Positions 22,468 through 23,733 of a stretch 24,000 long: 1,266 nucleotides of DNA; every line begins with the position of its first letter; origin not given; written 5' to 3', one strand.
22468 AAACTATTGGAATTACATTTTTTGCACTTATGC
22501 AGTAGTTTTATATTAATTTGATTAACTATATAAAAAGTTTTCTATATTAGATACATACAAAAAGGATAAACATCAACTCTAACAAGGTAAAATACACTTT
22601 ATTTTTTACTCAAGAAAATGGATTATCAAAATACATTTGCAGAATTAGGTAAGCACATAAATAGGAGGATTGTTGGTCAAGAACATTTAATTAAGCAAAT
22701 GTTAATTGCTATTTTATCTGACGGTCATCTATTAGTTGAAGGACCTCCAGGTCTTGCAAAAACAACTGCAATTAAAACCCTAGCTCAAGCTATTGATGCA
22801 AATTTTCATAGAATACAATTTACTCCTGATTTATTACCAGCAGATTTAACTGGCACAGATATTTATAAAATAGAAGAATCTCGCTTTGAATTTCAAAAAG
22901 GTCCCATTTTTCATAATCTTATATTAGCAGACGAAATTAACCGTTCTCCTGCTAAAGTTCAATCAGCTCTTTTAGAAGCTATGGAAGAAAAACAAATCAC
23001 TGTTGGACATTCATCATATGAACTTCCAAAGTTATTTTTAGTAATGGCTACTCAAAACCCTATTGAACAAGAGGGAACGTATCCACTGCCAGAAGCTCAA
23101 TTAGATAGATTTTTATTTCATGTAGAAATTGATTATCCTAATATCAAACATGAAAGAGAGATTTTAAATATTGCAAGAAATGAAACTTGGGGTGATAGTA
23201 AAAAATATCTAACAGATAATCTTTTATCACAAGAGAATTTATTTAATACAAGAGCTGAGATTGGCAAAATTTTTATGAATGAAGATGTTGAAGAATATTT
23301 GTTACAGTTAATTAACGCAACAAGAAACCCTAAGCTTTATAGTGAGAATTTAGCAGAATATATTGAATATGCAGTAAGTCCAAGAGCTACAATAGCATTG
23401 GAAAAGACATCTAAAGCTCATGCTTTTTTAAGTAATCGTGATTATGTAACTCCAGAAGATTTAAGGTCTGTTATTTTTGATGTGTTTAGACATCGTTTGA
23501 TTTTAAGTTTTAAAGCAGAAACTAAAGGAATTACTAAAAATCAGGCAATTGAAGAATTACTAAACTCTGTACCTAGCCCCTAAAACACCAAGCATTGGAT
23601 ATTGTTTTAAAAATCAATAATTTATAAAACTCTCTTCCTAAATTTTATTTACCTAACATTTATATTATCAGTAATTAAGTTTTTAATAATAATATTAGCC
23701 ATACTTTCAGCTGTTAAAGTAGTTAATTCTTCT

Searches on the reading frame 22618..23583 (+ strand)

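Call 46: search_protein_families(library=pfam, proteins=[window:22618-23583:+], max_evalue=0.00001)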
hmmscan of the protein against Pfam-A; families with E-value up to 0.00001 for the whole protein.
window:22618-23583:+ (321 aa): 7 families
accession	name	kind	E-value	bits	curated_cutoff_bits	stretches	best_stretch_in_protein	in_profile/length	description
PF07726.17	AAA_3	-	1e-64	216.7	27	1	37-167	1-131/131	ATPase family associated with various cellular activities (AAA)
PF17863.7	AAA_lid_2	-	8e-21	74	22.7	1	246-313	6-73/74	AAA lid domain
PF20030.5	bpMoxR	-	1.1e-19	70.8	27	1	10-186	6-181/205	MoxR domain in the MoxR-vWA-beta-propeller ternary systems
PF07728.20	AAA_5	-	1.5e-13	51.4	22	1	37-165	1-139/139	AAA domain (dynein-related subfamily)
PF00004.35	AAA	-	2.5e-07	31.7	21.2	1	39-171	2-129/131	ATPase family associated with various cellular activities (AAA)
PF00493.29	MCM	-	2.7e-06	27.1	23.3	1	21-150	43-175/224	MCM P-loop domain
PF05496.18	RuvB_N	-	3.6e-06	27.3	27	0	35-129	33-115/159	Holliday junction DNA helicase RuvB P-loop domain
